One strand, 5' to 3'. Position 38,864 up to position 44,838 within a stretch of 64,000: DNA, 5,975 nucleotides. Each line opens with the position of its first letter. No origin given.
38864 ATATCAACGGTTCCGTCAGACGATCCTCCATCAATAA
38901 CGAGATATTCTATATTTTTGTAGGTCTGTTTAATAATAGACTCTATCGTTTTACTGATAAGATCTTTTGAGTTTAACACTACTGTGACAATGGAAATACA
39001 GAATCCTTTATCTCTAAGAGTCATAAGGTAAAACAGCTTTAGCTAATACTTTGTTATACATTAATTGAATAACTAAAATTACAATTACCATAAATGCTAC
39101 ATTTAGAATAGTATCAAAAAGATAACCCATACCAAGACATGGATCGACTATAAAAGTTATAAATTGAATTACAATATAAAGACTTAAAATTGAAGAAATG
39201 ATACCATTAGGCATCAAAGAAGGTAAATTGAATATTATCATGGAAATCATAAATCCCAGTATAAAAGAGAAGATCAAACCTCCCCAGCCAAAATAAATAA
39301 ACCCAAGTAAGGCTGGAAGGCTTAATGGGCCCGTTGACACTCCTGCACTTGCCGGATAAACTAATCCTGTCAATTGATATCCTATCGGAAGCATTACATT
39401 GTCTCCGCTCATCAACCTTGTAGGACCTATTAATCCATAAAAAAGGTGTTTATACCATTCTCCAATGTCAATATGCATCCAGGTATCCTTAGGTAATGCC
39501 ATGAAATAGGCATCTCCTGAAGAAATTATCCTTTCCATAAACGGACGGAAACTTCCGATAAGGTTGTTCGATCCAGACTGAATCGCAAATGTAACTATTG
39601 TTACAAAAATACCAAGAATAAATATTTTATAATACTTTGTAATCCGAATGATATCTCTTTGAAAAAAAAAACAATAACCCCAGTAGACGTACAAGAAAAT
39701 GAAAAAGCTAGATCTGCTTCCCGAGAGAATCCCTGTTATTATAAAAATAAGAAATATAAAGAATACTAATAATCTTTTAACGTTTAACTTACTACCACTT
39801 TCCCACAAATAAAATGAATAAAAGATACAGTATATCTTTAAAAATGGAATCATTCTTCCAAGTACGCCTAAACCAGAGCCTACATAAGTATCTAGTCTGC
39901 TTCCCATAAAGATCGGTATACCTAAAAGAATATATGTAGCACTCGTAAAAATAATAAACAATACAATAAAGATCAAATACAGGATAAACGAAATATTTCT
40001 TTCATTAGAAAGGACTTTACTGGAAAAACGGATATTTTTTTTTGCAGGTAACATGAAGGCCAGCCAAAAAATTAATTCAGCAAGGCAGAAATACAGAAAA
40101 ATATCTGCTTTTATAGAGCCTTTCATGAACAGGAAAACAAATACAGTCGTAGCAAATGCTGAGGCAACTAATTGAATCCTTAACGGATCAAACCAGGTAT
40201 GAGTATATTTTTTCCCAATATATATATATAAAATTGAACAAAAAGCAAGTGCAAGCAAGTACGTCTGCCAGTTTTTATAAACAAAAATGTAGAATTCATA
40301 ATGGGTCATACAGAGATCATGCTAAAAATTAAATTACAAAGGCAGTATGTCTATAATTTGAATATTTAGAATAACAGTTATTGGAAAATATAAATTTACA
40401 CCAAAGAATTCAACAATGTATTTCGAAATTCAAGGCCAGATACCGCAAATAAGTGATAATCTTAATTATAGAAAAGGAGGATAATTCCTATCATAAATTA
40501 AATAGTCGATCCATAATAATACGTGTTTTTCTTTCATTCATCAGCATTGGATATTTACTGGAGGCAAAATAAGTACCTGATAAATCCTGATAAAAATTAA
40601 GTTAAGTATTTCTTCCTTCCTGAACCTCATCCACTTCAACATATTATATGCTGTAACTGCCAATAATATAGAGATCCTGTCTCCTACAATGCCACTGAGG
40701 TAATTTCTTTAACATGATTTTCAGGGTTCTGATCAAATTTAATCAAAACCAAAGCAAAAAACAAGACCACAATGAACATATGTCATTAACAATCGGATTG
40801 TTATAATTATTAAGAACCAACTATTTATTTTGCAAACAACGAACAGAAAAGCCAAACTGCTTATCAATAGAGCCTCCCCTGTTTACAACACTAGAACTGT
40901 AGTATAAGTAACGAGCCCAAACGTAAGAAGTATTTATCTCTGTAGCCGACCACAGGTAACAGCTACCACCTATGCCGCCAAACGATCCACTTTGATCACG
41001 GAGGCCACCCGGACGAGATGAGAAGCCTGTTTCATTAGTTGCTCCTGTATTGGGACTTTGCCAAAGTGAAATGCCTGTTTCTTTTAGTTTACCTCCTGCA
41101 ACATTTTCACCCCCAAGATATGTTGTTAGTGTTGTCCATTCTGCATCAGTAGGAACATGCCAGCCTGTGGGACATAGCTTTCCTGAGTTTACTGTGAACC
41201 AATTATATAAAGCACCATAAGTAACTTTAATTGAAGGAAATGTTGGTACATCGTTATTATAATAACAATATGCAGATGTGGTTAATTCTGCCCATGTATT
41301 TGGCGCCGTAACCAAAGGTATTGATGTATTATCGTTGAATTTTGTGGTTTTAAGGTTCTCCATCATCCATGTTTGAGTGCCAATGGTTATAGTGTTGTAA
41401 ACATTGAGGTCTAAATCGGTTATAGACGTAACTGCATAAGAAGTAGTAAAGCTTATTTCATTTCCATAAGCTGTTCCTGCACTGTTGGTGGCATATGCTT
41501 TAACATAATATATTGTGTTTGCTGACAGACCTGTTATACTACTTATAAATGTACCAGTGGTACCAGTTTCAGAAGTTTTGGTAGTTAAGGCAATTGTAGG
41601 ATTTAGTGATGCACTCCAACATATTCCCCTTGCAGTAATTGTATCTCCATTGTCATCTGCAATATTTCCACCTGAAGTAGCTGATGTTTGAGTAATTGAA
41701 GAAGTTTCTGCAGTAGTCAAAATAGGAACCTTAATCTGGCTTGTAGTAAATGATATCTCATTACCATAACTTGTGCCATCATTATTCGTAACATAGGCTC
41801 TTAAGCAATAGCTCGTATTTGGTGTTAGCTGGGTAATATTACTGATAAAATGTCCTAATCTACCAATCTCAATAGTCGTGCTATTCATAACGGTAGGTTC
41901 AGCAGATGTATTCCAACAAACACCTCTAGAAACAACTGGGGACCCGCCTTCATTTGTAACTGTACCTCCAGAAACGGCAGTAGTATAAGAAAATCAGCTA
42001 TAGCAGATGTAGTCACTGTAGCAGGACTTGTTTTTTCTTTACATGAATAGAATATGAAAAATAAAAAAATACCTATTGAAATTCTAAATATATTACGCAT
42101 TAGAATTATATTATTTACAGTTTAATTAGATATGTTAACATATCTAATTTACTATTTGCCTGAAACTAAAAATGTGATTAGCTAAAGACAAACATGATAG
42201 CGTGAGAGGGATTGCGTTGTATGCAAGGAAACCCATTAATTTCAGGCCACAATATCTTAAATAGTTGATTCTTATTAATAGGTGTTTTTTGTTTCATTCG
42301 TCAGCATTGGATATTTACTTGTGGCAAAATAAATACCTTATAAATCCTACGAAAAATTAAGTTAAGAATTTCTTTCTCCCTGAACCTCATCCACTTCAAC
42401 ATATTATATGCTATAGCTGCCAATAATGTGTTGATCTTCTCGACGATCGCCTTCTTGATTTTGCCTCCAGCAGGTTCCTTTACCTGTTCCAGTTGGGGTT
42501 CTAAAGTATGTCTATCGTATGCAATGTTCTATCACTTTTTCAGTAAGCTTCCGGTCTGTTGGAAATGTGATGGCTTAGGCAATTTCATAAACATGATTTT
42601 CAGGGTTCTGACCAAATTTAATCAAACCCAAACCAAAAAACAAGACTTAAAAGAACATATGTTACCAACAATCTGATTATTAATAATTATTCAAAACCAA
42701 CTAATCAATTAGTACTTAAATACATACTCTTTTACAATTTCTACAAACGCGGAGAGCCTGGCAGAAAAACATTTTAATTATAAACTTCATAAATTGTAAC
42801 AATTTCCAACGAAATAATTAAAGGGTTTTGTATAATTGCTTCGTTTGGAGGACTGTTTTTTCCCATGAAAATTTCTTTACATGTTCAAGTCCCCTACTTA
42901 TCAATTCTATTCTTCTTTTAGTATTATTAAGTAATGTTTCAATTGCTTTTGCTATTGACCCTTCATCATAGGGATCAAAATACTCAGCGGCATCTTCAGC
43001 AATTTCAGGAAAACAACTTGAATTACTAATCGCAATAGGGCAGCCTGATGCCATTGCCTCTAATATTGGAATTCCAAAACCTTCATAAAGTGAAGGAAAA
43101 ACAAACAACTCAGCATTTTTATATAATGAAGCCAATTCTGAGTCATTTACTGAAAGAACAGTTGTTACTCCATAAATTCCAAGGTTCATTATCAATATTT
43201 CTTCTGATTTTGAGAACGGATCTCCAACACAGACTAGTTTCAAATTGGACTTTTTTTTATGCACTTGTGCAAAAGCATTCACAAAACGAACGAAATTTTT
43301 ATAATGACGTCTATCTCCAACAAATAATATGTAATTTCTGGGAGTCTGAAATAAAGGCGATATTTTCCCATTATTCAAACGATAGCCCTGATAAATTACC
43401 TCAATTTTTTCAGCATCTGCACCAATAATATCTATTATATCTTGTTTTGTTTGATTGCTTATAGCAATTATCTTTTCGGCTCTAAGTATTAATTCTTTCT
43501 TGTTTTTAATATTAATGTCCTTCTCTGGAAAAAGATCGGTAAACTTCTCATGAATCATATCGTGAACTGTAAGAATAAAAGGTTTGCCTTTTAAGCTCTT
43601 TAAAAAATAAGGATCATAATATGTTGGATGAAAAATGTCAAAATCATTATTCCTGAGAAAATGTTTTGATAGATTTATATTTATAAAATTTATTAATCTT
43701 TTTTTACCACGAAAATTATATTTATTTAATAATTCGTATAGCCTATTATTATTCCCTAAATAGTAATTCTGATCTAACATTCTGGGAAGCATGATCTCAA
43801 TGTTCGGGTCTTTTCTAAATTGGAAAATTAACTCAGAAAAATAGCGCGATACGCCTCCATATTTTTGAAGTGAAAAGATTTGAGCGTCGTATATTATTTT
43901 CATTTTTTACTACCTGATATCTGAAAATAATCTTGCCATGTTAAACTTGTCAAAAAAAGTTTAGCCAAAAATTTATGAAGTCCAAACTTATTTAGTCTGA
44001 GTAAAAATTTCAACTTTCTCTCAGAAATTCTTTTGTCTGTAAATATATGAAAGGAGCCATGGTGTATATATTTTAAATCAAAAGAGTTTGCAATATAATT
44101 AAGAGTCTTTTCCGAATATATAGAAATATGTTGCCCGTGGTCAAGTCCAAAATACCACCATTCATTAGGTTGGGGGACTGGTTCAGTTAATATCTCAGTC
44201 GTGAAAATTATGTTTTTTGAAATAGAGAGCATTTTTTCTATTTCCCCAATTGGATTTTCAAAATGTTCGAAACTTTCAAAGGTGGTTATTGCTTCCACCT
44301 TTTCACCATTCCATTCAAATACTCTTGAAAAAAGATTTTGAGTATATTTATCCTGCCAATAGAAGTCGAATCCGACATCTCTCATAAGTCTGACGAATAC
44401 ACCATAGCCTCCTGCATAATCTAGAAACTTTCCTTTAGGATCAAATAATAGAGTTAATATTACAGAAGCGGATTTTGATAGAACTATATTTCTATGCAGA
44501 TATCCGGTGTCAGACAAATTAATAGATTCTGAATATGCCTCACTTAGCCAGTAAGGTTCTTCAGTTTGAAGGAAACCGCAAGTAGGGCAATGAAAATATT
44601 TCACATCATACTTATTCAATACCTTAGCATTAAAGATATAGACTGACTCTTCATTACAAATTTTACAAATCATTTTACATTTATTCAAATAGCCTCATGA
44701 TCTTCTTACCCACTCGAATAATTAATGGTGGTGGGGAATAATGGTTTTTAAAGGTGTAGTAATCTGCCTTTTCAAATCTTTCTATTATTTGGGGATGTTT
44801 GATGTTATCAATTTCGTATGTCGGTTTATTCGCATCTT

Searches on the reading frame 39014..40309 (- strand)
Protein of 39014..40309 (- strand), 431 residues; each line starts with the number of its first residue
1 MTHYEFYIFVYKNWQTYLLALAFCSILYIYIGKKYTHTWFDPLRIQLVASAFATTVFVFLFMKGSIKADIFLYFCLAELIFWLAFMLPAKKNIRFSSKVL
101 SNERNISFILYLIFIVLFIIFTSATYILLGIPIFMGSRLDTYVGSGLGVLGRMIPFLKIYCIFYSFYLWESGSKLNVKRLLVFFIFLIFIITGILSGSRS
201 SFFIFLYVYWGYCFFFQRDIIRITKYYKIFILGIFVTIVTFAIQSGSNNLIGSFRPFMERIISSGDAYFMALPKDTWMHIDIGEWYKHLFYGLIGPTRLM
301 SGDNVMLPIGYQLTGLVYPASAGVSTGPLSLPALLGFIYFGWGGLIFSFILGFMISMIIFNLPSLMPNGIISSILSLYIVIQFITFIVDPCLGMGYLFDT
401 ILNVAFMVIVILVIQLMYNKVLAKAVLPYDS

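Call 13: search_protein_families(library=pfam, proteins=[window:39014-40309:-], max_evalue=0.001)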
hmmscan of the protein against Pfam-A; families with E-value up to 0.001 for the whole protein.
window:39014-40309:- (431 aa): 0 families

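Call 56: search_protein_families(library=ncbifam, proteins=[window:39014-40309:-], max_evalue=0.01)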
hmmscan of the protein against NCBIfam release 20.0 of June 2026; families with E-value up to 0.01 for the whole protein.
window:39014-40309:- (431 aa): 1 family
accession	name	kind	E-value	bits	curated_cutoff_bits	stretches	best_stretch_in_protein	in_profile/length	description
TIGR04370.1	glyco_rpt_poly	subfamily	0.00012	21.2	40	1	37-406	6-395/396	oligosaccharide repeat unit polymerase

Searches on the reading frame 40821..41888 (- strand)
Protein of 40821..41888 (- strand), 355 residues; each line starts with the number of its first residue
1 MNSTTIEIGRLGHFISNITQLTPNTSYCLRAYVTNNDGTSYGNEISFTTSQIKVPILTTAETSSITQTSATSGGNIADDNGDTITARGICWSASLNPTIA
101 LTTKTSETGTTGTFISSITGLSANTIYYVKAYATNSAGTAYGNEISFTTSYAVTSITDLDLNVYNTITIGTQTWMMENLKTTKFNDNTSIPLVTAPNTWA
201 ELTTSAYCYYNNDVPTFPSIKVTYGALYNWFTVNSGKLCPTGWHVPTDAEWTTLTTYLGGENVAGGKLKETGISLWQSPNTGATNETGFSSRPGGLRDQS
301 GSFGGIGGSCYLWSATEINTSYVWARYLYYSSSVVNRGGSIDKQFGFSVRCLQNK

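Call 13: search_protein_families(library=pfam, proteins=[window:40821-41888:-], max_evalue=0.001)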
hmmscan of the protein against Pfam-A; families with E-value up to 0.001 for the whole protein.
window:40821-41888:- (355 aa): 2 families
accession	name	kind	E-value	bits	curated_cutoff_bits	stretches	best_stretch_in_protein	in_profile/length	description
PF09603.15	Fib_succ_major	-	2.8e-40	139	33.9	1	167-352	1-186/187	Fibrobacter succinogenes major domain (Fib_succ_major)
PF25059.1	FN3_DSCAM-DSCAML_C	-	0.00061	20.5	39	0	117-150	48-80/89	DSCAM/DSCAML C-terminal Fn3-like domain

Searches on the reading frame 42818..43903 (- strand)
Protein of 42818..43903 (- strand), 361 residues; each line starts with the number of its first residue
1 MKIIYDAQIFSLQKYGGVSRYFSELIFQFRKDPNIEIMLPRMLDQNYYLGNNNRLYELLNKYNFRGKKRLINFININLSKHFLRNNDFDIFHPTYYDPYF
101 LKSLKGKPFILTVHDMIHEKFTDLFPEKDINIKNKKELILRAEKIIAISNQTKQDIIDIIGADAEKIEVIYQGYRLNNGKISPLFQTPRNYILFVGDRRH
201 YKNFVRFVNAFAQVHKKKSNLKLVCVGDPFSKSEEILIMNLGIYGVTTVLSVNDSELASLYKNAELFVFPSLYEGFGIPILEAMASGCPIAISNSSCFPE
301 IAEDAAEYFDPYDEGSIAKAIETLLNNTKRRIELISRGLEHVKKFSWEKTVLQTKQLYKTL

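Call 14: search_protein_families(library=pfam, proteins=[window:42818-43903:-], max_evalue=0.001)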
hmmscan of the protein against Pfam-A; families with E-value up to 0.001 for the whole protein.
window:42818-43903:- (361 aa): 5 families
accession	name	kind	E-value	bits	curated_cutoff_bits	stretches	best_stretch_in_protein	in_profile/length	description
PF00534.26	Glycos_transf_1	-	6.1e-33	114.2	26.4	1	185-338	11-169/172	Glycosyl transferases group 1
PF13692.12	Glyco_trans_1_4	-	2.6e-25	89.8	27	1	190-327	2-142/142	Glycosyl transferases group 1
PF13439.12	Glyco_transf_4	-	5.9e-15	56.1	28.5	1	15-174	1-166/170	Glycosyltransferase Family 4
PF20706.3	GT4-conflict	-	3.3e-10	40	26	1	129-350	134-381/385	Family 4 Glycosyltransferase in conflict systems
PF13524.12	Glyco_trans_1_2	-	5.9e-06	26.7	25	1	211-345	6-133/144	Glycosyl transferase-like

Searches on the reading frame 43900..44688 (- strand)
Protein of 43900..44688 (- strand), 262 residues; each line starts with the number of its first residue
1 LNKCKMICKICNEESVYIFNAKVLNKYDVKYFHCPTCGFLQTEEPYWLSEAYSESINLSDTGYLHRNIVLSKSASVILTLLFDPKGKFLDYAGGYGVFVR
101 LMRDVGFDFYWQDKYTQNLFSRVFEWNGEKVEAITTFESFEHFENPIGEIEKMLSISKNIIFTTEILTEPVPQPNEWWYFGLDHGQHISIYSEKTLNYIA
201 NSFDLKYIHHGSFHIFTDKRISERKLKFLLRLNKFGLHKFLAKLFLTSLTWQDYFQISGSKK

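Call 14: search_protein_families(library=pfam, proteins=[window:43900-44688:-], max_evalue=0.001)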
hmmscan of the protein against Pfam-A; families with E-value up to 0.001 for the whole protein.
window:43900-44688:- (262 aa): 1 family
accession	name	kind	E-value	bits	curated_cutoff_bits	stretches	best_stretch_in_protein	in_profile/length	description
PF13489.12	Methyltransf_23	-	1.1e-15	58.2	27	1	77-209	13-163/164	Methyltransferase domain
